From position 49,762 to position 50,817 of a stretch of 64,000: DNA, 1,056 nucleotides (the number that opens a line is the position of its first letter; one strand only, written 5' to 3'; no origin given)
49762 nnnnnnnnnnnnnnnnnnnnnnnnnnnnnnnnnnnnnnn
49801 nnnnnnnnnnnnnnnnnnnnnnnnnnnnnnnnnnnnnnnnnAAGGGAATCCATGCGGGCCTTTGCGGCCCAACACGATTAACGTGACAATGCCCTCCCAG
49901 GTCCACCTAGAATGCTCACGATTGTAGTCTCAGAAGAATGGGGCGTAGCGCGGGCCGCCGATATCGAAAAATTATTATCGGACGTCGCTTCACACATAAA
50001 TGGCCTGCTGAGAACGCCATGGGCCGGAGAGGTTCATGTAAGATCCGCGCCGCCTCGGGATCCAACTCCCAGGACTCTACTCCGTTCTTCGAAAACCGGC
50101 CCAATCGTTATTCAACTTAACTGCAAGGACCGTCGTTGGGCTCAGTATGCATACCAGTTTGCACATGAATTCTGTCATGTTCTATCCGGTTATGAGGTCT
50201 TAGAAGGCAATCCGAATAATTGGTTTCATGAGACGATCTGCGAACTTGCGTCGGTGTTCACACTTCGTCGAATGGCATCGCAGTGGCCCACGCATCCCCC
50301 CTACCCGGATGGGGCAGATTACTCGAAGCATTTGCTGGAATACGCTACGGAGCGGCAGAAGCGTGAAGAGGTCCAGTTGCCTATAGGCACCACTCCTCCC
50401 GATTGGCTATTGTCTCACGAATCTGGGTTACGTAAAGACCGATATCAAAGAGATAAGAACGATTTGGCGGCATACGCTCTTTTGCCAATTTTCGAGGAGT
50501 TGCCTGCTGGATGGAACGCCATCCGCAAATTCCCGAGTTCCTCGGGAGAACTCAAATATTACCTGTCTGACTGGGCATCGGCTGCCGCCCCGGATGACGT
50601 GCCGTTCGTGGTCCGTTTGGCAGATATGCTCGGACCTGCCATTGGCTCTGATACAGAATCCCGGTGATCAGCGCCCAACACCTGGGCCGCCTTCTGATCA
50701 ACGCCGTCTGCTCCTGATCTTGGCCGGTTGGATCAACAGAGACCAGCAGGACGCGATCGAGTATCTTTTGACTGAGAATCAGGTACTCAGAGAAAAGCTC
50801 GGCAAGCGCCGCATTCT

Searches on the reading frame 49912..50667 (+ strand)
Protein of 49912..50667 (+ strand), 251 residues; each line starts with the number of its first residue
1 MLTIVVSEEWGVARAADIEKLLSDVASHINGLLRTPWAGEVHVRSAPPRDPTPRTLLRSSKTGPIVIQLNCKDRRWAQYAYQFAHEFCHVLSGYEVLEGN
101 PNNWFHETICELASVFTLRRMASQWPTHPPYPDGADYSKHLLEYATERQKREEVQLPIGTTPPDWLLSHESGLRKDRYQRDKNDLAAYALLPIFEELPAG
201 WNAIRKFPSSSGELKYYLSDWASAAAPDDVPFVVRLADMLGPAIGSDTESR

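Call 11: search_protein_families(library=ncbifam, proteins=[window:49912-50667:+], max_evalue=1)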
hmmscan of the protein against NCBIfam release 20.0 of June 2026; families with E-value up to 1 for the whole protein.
window:49912-50667:+ (251 aa): 0 families

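Call 46: search_protein_families(library=pfam, proteins=[window:49912-50667:+], max_evalue=1)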
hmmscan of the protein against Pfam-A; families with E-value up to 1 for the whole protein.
window:49912-50667:+ (251 aa): 1 family
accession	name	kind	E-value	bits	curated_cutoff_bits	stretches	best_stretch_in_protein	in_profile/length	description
PF03621.18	MbtH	-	0.0055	16.5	27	1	183-204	17-38/53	MbtH-like protein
